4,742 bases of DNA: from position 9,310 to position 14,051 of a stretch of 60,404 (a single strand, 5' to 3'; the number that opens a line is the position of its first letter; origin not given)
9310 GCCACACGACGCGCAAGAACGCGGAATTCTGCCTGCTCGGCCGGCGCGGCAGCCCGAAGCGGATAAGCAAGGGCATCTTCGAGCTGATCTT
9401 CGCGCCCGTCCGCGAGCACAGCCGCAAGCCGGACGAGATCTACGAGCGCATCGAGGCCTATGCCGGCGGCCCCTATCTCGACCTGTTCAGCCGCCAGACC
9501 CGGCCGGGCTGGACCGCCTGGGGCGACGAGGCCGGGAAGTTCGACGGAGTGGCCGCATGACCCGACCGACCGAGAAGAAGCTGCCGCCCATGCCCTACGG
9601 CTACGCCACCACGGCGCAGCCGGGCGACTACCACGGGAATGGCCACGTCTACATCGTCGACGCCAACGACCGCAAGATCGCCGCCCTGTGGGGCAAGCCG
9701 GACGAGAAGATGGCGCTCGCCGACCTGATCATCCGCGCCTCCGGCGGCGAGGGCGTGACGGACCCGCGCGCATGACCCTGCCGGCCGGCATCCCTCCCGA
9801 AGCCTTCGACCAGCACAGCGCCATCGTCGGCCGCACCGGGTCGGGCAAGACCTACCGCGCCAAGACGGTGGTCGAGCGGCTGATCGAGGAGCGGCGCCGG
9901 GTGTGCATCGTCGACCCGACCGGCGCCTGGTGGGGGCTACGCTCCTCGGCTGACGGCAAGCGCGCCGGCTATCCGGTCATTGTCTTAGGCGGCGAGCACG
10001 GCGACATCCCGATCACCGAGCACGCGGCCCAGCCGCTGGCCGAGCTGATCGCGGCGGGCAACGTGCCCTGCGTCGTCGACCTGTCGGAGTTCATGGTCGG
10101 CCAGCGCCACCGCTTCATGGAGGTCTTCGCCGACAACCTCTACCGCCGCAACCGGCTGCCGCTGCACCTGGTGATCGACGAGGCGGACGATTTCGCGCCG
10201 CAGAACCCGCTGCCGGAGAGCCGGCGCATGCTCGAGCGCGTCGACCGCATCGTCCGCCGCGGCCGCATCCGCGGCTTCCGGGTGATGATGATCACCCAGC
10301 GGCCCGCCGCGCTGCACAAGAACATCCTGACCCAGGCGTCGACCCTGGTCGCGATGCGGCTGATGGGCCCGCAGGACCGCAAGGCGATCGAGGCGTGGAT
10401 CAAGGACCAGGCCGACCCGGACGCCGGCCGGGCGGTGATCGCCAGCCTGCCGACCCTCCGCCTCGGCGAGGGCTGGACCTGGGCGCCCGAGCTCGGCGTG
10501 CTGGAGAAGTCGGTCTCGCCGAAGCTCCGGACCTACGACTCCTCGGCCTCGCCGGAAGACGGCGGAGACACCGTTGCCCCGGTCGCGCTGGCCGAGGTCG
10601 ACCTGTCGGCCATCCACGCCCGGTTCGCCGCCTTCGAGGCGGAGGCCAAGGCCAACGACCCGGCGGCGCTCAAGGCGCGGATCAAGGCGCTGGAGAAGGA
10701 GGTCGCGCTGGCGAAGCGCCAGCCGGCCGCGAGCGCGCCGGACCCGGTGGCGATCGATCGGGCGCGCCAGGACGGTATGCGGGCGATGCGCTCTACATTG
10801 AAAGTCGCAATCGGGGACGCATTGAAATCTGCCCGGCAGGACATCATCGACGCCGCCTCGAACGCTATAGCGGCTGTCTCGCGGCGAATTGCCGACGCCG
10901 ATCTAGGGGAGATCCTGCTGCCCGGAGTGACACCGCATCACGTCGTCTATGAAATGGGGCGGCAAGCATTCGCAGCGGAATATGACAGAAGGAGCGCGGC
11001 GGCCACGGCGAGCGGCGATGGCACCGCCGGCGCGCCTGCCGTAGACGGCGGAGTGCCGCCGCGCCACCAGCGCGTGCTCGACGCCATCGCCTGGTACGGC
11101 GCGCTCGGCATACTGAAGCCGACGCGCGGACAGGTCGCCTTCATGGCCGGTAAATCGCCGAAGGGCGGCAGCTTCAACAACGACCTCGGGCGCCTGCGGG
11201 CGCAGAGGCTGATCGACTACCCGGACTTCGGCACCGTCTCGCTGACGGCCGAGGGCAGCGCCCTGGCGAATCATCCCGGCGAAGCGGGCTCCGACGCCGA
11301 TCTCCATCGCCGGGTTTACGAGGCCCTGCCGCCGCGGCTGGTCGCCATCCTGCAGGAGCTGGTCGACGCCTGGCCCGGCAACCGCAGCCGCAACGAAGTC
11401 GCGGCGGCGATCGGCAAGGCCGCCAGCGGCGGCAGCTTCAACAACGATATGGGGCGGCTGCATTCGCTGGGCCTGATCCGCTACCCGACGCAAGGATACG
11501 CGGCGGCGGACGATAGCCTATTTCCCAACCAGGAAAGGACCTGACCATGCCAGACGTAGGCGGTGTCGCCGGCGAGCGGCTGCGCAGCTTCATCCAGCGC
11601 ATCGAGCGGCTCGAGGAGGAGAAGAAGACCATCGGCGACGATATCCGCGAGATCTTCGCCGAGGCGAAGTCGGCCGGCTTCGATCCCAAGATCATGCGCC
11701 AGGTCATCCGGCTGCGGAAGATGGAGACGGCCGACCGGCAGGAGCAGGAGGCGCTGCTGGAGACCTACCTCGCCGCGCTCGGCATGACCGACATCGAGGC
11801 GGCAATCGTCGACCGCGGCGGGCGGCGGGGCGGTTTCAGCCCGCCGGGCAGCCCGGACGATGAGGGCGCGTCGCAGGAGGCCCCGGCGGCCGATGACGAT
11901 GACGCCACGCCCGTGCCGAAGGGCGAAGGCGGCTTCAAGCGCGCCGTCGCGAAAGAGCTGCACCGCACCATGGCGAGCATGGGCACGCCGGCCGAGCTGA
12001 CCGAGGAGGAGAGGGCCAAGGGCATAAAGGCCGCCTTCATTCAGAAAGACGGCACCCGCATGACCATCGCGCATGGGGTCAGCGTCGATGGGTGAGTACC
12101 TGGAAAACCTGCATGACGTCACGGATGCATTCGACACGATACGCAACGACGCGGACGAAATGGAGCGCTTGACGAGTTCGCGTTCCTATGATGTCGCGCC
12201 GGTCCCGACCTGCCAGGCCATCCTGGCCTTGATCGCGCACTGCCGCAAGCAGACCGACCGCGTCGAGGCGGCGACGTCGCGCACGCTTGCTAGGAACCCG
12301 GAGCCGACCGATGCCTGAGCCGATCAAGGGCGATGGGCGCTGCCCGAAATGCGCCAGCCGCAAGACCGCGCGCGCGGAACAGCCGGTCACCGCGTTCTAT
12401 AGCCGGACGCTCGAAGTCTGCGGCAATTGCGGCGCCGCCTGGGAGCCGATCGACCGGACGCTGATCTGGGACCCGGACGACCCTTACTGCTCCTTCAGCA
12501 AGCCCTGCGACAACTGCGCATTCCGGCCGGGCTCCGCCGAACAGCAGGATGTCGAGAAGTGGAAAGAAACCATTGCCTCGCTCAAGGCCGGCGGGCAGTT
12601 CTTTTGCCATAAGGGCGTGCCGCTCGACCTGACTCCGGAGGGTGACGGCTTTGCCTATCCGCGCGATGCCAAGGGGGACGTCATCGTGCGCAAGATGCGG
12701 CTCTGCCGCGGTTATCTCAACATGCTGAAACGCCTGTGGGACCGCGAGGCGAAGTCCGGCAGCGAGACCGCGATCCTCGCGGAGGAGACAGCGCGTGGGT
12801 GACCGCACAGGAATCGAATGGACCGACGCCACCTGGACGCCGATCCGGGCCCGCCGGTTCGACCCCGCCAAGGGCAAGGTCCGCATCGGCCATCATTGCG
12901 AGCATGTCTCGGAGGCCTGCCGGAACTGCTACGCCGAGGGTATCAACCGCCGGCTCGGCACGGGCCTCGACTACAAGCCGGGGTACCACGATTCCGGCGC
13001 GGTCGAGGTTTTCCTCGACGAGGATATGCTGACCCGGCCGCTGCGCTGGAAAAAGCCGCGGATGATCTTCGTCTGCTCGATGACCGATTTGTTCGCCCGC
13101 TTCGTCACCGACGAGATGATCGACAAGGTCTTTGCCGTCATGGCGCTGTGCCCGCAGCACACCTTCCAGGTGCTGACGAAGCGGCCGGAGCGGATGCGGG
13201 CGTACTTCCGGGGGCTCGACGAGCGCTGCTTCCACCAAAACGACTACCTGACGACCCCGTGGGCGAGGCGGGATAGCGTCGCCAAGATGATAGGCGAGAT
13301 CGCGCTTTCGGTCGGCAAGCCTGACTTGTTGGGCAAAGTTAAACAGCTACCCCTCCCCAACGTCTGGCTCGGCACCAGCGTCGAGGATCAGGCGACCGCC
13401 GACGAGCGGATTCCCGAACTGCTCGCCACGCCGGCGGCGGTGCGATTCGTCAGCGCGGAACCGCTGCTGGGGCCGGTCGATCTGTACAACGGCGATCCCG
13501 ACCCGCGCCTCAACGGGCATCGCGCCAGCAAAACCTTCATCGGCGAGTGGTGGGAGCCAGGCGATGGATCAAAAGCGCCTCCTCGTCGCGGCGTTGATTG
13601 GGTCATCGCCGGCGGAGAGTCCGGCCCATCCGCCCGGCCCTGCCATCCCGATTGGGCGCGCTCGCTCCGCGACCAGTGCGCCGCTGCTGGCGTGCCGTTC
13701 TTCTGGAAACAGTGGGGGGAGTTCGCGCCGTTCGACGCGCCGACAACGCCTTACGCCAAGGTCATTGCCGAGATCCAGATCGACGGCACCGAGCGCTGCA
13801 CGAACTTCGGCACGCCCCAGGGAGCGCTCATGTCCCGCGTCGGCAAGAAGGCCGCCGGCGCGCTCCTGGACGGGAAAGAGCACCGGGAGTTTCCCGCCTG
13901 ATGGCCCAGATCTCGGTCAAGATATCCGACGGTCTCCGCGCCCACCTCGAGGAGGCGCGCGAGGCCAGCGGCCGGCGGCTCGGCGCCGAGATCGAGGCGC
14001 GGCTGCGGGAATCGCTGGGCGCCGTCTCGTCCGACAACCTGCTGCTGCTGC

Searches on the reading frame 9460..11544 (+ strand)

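Call 106: search_protein_families(library=pfam, proteins=[window:9460-11544:+], max_evalue=0.001)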
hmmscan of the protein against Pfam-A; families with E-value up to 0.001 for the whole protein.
window:9460-11544:+ (694 aa): 5 families
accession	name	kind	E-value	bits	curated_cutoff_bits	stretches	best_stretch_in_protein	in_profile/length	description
PF01935.23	DUF87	-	7.1e-08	33.3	23.2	1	113-155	18-62/220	Helicase HerA, central domain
PF05872.18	HerA_C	-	9e-07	28.3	22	1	254-317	274-339/502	Helicase HerA-like C-terminal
PF13401.12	AAA_22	-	4e-06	27.6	27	1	119-266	7-109/130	AAA domain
PF10412.15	TrwB_AAD_bind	-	3.3e-05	23.4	20.5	1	111-157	9-55/387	Type IV secretion-system coupling protein DNA-binding domain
PF12846.13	AAA_10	-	0.00038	20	27.5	0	118-155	22-59/362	AAA-like domain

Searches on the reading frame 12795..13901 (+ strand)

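Call 106: search_protein_families(library=pfam, proteins=[window:12795-13901:+], max_evalue=0.001)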
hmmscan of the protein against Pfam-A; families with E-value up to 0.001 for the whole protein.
window:12795-13901:+ (368 aa): 1 family
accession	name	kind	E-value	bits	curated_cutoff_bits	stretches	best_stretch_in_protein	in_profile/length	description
PF07505.17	DUF5131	-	1.4e-85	287.1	28.9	1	5-367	2-243/243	Protein of unknown function (DUF5131)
